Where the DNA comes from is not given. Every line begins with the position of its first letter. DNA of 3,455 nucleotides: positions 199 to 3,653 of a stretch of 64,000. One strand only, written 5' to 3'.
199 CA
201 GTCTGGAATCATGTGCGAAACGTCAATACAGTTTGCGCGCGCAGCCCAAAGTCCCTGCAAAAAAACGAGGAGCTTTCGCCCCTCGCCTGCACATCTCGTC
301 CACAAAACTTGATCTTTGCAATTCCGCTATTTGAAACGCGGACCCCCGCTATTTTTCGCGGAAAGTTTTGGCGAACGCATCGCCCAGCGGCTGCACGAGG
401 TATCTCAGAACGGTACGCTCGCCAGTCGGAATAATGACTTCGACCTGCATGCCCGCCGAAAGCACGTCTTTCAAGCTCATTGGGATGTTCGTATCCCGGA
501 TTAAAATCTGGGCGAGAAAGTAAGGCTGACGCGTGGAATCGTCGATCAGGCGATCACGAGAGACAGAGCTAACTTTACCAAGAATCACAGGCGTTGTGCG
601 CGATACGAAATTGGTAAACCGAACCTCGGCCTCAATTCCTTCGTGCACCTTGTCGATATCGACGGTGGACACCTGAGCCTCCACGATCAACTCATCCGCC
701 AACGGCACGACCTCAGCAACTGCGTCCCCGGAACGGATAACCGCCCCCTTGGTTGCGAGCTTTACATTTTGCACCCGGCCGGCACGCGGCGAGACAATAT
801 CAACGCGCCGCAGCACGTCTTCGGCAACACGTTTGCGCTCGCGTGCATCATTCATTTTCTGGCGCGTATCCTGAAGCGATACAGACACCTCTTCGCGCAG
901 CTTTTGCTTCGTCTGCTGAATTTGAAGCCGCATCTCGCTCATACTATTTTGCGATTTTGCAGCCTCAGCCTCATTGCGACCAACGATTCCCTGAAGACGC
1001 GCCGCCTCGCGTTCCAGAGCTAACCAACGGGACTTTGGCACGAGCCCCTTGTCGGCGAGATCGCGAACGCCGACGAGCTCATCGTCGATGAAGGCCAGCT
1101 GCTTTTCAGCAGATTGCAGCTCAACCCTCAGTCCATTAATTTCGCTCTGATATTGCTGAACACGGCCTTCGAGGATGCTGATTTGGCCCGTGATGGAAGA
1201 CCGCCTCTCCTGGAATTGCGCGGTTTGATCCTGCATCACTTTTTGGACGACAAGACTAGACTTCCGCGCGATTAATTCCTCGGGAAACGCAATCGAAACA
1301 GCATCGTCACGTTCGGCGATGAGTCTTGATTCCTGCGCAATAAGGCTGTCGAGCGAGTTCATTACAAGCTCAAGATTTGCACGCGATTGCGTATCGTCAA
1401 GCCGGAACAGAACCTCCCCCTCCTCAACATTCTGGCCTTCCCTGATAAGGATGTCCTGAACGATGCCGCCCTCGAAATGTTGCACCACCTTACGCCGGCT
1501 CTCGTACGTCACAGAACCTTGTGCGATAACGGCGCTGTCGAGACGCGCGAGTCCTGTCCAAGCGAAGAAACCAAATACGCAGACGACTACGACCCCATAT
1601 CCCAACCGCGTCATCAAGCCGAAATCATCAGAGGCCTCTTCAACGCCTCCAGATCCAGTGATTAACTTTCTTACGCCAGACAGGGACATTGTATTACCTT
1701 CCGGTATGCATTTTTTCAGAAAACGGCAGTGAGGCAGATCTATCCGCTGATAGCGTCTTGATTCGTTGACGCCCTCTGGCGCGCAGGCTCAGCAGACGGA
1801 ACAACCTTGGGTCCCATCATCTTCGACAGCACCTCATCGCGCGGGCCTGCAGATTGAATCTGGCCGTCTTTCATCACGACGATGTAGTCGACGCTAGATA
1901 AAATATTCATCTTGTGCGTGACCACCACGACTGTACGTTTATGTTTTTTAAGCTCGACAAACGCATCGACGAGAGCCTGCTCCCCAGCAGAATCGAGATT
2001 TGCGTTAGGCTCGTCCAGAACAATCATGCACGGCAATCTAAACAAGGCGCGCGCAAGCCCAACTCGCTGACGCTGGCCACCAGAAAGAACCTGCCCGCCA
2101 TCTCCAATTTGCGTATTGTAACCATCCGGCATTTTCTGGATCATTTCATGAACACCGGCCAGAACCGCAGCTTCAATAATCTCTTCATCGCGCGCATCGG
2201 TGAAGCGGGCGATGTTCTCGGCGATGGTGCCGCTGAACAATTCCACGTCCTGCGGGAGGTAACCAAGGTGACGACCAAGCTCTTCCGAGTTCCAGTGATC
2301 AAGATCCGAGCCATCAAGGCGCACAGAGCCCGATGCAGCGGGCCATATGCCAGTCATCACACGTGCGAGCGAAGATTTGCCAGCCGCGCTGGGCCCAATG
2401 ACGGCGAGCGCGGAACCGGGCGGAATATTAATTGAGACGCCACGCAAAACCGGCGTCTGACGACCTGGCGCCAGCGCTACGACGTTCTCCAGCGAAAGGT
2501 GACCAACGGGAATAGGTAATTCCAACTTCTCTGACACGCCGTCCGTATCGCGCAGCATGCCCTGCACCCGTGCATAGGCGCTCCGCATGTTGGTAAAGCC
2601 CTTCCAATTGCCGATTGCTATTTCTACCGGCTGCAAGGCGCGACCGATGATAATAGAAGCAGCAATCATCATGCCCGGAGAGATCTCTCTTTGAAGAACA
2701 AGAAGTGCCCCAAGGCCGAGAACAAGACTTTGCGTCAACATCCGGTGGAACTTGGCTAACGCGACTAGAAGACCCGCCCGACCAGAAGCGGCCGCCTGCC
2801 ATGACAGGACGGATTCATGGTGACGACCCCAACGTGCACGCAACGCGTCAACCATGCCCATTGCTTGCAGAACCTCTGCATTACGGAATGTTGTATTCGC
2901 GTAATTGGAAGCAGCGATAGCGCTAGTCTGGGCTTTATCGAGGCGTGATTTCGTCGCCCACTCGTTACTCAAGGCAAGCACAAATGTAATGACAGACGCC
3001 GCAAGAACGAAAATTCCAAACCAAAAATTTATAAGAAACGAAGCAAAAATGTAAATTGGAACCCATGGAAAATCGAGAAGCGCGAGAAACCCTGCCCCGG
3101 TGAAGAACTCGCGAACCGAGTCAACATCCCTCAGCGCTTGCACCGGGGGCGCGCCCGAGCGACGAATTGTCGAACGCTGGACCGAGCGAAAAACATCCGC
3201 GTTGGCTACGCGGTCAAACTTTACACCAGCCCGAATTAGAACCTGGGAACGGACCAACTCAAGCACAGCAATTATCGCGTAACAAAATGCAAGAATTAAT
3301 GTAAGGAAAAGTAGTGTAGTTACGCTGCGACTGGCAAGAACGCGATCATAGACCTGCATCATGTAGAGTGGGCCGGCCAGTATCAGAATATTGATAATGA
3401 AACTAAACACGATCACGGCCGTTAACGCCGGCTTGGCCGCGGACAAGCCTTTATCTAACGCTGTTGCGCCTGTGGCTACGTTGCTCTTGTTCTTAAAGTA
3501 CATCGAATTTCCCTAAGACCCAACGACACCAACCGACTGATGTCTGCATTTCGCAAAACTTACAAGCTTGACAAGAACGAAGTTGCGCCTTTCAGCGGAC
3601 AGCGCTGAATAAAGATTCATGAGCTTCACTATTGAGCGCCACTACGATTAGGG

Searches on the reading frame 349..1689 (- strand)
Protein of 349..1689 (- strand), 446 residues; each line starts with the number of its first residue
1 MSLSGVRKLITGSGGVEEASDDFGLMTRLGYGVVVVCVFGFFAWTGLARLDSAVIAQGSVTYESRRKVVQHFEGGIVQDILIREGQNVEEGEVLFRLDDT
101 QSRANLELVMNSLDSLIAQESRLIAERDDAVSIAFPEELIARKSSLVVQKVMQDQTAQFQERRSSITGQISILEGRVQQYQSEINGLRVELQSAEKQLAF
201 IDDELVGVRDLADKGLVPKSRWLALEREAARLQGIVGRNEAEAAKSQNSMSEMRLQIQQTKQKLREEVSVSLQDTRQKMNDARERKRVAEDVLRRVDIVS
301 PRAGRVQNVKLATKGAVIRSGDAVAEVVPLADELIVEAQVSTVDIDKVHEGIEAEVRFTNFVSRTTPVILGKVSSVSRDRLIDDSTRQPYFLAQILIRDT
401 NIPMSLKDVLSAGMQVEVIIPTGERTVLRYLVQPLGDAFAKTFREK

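Call 5: search_protein_families(library=pfam, proteins=[window:349-1689:-], max_evalue=0.001)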
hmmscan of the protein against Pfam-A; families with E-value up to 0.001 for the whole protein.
window:349-1689:- (446 aa): 4 families
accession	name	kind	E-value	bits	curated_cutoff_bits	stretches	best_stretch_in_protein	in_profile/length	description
PF13437.12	HlyD_3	-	1e-13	52.4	22.2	1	298-396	2-94/106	HlyD family secretion protein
PF16576.10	HlyD_D23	-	1.6e-07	31.3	30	1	256-377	78-185/214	Barrel-sandwich domain of CusB or HlyD membrane-fusion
PF00364.28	Biotin_lipoyl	-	0.00041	20.6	22.1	0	73-97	49-73/73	Biotin-requiring enzyme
PF13533.13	Biotin_lipoyl_2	-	0.00056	20.1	29.8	0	75-98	9-32/32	Biotin-lipoyl like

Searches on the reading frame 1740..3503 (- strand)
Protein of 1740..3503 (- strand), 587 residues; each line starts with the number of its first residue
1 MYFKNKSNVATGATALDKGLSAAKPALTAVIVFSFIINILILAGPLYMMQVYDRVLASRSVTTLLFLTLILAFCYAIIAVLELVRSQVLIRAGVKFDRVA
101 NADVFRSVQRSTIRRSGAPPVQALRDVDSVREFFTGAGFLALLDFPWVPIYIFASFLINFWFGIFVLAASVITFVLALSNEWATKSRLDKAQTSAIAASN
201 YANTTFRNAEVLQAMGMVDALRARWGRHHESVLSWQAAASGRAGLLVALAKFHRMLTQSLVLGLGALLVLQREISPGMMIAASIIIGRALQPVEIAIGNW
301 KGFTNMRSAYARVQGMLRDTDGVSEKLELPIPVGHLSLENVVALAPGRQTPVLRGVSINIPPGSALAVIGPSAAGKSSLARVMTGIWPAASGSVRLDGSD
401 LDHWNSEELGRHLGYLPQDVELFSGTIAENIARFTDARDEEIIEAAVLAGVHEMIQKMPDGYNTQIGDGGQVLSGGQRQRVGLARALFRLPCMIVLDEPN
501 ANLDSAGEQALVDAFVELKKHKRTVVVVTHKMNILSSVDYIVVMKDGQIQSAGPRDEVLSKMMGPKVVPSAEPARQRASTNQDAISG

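Call 5: search_protein_families(library=pfam, proteins=[window:1740-3503:-], max_evalue=0.001)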
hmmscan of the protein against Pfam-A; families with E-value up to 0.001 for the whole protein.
window:1740-3503:- (587 aa): 4 families
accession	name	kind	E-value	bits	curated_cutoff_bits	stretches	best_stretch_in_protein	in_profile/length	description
PF00005.33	ABC_tran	-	1.9e-28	100.2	25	1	353-500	1-136/137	ABC transporter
PF00664.28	ABC_membrane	-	1e-13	52.1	28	1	28-284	2-265/274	ABC transporter transmembrane region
PF02463.25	SMC_N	-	2.3e-05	24.4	40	1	220-545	135-212/220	RecF/RecN/SMC N terminal domain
PF13304.12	AAA_21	-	0.0006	20.4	27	0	479-535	244-303/304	AAA domain, putative AbiEii toxin, Type IV TA system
